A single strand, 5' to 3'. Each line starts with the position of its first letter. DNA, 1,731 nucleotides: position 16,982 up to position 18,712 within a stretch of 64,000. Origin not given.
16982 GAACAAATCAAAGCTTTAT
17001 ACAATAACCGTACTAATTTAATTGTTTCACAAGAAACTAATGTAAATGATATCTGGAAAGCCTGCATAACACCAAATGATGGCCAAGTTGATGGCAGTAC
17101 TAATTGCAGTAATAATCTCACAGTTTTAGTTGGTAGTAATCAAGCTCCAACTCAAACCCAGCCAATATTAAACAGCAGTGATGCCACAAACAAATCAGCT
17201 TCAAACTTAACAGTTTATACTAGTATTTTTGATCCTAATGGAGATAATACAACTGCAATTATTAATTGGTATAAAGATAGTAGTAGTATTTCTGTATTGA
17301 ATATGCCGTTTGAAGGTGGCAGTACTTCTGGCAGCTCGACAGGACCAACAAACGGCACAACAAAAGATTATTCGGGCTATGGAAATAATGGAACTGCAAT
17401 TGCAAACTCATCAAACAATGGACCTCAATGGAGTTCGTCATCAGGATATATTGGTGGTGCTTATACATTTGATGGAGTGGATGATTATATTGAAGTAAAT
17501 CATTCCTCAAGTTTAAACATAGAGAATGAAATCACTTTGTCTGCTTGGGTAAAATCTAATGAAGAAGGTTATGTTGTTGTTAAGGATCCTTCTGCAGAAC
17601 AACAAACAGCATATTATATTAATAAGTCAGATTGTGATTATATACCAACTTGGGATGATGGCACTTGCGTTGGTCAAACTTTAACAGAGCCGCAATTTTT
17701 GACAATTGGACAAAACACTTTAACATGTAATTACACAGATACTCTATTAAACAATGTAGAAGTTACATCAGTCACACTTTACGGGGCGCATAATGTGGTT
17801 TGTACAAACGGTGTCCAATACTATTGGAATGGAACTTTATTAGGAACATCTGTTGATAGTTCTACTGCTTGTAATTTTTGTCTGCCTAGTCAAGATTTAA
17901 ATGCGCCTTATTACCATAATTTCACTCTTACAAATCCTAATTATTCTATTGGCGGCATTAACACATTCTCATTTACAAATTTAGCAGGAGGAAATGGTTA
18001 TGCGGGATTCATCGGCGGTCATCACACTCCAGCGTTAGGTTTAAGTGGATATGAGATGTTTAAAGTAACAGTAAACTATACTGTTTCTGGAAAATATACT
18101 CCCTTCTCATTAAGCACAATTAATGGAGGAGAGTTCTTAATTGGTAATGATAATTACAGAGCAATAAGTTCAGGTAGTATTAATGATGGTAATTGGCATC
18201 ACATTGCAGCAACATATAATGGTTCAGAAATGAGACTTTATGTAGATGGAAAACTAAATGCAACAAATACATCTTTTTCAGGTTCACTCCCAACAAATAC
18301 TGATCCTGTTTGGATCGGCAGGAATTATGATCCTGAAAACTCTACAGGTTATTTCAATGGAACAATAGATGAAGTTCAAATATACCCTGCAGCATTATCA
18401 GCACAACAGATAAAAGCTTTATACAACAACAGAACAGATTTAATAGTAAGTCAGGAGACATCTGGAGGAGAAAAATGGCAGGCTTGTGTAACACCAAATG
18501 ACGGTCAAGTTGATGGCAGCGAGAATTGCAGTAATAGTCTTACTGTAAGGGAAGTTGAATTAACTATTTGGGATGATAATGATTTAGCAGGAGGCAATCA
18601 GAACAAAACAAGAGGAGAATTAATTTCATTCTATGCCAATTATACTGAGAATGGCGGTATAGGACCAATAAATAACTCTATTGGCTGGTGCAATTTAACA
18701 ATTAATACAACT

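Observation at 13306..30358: Domain-in-domain architecture: LamG inserted into a ~95-aa W-x-AC-x-TPNDG module, reused 14 times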

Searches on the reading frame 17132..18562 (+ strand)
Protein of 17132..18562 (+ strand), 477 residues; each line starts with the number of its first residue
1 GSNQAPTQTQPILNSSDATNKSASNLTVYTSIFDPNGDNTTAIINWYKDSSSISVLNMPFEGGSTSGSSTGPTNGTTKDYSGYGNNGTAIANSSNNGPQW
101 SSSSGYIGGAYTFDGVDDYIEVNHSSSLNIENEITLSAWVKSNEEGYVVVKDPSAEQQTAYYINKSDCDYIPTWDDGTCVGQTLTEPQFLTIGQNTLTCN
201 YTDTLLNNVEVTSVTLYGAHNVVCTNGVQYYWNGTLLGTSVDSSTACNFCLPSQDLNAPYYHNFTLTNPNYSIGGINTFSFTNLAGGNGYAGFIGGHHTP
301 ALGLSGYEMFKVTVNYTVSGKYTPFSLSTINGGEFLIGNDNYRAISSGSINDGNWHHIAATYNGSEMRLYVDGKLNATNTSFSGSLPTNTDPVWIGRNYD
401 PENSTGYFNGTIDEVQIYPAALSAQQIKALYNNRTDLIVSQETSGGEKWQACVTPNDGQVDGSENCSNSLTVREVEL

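Call 52: search_protein_families(library=pfam, proteins=[window:17132-18562:+], max_evalue=1)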
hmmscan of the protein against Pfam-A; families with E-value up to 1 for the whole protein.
window:17132-18562:+ (477 aa): 5 families
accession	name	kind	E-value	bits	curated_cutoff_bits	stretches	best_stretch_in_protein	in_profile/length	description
PF13385.13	Laminin_G_3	-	2.3e-28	99.7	27.6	2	332-428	55-151/151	Concanavalin A-like lectin/glucanases superfamily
PF02210.31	Laminin_G_2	-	4e-08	34.2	22.9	1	338-417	37-123/126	Laminin G domain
PF00054.30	Laminin_G_1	-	8.6e-05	23.2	24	1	346-396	46-98/131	Laminin G domain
PF02973.23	Sialidase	-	0.0044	17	26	1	363-428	115-182/189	Sialidase, N-terminal domain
PF00354.24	Pentaxin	-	0.012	15.8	25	1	332-434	62-170/194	Pentaxin family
